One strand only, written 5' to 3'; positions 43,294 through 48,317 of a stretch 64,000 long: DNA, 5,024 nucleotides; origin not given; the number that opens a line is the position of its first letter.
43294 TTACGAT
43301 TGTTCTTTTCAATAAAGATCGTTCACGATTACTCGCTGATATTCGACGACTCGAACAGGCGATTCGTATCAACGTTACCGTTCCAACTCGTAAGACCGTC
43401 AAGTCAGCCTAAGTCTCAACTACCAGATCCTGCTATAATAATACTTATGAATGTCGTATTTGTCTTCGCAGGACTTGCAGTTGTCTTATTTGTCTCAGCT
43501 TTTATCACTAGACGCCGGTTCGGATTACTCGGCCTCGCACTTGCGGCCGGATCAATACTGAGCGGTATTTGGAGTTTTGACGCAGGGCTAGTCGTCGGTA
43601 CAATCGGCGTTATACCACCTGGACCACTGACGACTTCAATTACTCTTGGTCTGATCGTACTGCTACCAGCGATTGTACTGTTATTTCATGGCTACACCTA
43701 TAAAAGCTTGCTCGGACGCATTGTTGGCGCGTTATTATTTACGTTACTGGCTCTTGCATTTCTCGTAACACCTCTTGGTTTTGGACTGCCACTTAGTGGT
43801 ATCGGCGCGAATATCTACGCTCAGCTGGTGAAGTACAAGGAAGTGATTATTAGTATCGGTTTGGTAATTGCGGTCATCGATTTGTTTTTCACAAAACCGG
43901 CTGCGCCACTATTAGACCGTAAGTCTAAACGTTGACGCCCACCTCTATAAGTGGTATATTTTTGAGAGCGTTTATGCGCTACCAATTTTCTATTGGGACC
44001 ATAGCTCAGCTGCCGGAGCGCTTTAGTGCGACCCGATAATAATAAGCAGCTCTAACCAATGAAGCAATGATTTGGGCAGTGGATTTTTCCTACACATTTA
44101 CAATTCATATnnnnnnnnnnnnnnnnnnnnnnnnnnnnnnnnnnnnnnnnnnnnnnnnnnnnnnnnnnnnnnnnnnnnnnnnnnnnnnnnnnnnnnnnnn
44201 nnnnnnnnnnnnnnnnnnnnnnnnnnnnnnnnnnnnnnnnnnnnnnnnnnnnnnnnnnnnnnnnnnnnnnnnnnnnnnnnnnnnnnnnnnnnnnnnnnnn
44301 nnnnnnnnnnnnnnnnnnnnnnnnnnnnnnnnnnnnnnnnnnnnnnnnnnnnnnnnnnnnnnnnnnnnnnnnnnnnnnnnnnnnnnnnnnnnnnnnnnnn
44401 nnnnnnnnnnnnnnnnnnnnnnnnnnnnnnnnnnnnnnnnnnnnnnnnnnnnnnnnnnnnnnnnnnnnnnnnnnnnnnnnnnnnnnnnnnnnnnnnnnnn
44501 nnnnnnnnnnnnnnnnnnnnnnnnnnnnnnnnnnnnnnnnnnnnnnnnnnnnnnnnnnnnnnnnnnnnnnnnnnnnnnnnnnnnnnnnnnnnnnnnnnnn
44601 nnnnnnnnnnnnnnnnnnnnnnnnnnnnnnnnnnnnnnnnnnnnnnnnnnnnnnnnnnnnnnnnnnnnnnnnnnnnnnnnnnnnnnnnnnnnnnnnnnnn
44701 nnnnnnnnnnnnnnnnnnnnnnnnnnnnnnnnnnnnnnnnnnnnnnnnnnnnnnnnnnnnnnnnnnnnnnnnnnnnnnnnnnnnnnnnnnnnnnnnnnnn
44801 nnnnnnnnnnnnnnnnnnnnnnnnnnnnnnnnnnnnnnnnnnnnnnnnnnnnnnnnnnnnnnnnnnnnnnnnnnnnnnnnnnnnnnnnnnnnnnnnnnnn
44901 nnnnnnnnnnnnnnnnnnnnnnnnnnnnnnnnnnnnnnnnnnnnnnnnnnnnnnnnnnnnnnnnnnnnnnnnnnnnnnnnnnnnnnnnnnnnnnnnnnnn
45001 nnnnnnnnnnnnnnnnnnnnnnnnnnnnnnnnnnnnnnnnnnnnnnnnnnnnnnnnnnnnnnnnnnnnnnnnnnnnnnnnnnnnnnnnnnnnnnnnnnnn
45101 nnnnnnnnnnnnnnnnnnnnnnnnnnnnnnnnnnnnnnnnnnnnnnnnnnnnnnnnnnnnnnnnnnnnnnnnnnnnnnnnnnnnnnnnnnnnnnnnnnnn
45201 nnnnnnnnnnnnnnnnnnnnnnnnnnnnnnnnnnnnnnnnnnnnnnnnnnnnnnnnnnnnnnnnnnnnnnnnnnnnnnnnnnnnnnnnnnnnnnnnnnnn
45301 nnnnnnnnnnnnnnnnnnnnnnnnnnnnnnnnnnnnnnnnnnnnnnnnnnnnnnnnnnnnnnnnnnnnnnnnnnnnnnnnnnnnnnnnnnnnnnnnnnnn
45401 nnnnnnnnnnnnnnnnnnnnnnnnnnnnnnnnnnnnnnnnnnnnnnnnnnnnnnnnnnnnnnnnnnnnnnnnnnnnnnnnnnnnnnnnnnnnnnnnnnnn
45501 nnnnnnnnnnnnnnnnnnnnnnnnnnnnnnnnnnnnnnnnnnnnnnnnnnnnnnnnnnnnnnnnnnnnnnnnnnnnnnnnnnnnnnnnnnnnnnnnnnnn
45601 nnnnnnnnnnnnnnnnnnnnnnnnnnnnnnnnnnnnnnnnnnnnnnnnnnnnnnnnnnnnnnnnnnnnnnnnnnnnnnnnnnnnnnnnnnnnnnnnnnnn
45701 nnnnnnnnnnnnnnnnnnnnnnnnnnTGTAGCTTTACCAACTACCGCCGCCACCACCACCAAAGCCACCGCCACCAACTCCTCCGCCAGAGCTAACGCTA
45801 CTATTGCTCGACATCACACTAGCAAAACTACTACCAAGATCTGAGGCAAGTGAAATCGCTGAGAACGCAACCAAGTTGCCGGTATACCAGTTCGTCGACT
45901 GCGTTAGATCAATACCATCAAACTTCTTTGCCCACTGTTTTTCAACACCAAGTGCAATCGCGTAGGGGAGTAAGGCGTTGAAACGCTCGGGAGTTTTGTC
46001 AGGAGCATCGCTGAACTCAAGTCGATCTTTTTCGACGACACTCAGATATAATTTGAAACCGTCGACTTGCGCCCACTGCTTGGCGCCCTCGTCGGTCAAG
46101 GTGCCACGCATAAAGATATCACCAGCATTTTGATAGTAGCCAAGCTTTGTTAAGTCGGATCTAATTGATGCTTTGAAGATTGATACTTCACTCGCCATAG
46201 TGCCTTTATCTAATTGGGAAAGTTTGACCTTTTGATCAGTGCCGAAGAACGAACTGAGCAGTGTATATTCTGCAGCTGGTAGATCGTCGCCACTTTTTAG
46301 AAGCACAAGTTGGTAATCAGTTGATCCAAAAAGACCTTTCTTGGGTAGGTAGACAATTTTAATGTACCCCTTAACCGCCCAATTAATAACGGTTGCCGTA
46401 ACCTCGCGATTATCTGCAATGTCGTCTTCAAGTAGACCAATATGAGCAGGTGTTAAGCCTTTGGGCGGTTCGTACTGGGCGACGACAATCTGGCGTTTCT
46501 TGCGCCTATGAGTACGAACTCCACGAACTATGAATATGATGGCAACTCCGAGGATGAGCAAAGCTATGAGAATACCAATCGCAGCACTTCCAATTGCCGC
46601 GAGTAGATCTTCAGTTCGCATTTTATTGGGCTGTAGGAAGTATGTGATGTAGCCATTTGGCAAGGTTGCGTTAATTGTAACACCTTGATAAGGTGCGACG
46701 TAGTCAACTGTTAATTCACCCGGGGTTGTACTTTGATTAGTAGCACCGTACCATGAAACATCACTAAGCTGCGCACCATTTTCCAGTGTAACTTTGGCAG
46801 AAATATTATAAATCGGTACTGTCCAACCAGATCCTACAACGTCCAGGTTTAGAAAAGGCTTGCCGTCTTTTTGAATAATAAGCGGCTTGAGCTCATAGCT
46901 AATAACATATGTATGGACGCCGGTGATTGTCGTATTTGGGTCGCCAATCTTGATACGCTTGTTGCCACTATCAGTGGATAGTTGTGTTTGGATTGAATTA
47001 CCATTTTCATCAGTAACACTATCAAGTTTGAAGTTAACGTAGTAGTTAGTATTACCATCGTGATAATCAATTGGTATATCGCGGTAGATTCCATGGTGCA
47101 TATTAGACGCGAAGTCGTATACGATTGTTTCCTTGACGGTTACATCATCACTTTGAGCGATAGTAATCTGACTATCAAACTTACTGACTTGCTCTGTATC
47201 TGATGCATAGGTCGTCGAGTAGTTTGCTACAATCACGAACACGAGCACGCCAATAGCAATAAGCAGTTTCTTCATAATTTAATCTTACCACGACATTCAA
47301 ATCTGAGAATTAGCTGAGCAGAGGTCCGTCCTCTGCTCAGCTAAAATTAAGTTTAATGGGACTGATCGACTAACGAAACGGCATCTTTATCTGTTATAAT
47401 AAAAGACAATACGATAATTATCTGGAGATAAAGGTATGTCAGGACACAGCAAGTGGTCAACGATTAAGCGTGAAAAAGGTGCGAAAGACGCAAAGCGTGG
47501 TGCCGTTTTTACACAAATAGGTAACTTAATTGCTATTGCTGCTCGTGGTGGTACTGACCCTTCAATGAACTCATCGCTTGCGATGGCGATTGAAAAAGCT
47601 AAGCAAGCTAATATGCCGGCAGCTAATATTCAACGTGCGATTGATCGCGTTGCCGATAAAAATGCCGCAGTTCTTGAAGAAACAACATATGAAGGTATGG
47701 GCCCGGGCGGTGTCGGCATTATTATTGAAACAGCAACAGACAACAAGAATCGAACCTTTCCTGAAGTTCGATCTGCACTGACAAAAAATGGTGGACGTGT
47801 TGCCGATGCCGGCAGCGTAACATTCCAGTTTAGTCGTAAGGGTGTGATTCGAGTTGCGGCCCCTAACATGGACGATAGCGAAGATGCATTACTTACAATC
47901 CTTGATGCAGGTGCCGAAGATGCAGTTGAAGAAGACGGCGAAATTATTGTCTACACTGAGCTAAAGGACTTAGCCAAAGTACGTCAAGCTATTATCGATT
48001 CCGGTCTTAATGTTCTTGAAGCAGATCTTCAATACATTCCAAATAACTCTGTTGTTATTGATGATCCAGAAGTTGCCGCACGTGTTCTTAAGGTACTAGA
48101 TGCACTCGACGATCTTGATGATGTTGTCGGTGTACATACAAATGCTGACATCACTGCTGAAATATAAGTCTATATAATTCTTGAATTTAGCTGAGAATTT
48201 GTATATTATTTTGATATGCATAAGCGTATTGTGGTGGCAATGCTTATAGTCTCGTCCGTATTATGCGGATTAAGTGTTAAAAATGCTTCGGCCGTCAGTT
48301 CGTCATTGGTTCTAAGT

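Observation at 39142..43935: Three distinct ATP-grasp ligases divergent from an S51 peptidase: candidate split, all-ATP-grasp peptide or polyamide synthesis-and-turnover module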

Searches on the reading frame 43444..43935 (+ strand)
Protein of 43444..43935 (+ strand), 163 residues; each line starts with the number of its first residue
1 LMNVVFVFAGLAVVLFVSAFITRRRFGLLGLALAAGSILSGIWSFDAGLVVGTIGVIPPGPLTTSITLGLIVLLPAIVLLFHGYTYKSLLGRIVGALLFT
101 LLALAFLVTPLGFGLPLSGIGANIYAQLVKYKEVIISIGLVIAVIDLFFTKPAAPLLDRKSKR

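Call 4: search_protein_families(library=pfam, proteins=[window:43444-43935:+], max_evalue=0.01)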
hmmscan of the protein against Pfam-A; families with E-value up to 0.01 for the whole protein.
window:43444-43935:+ (163 aa): 1 family
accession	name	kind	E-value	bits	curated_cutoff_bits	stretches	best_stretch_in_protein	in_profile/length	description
PF15664.10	TMEM252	-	0.0089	16.2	27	0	102-137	12-47/139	Transmembrane protein 252 family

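Call 5: search_protein_families(library=ncbifam, proteins=[window:43444-43935:+], max_evalue=0.01)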
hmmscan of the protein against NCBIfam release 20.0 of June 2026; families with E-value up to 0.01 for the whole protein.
window:43444-43935:+ (163 aa): 0 families

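Call 91: search_protein_families(library=padloc, proteins=[window:43444-43935:+], max_evalue=0.01)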
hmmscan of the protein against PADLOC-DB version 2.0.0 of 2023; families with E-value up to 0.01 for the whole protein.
window:43444-43935:+ (163 aa): 0 families

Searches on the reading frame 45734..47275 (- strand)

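Call 4: search_protein_families(library=pfam, proteins=[window:45734-47275:-], max_evalue=0.01)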
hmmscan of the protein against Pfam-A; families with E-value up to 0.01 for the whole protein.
window:45734-47275:- (513 aa): 2 families
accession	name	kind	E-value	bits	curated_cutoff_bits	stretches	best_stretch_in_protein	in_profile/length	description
PF20990.2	DUF2207_C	-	1.1e-31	110.9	33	2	391-452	190-247/247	Predicted membrane protein (DUF2207) C-terminal domain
PF09972.14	DUF2207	-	4.8e-22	79.4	24.4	1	30-204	2-171/172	Predicted membrane protein (DUF2207) N-terminal domain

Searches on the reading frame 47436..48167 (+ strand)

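Call 94: search_protein_families(library=pfam, proteins=[window:47436-48167:+], max_evalue=0.001)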
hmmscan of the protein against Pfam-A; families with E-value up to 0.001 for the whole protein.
window:47436-48167:+ (243 aa): 2 families
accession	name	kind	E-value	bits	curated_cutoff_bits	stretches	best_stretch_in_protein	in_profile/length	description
PF01709.26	Transcrip_reg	-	1.1e-51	175.2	27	1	80-237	1-160/160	TACO1/YebC second and third domain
PF20772.2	TACO1_YebC_N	-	1.4e-27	96.3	36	1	5-74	1-72/73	TACO1/YebC protein N-terminal domain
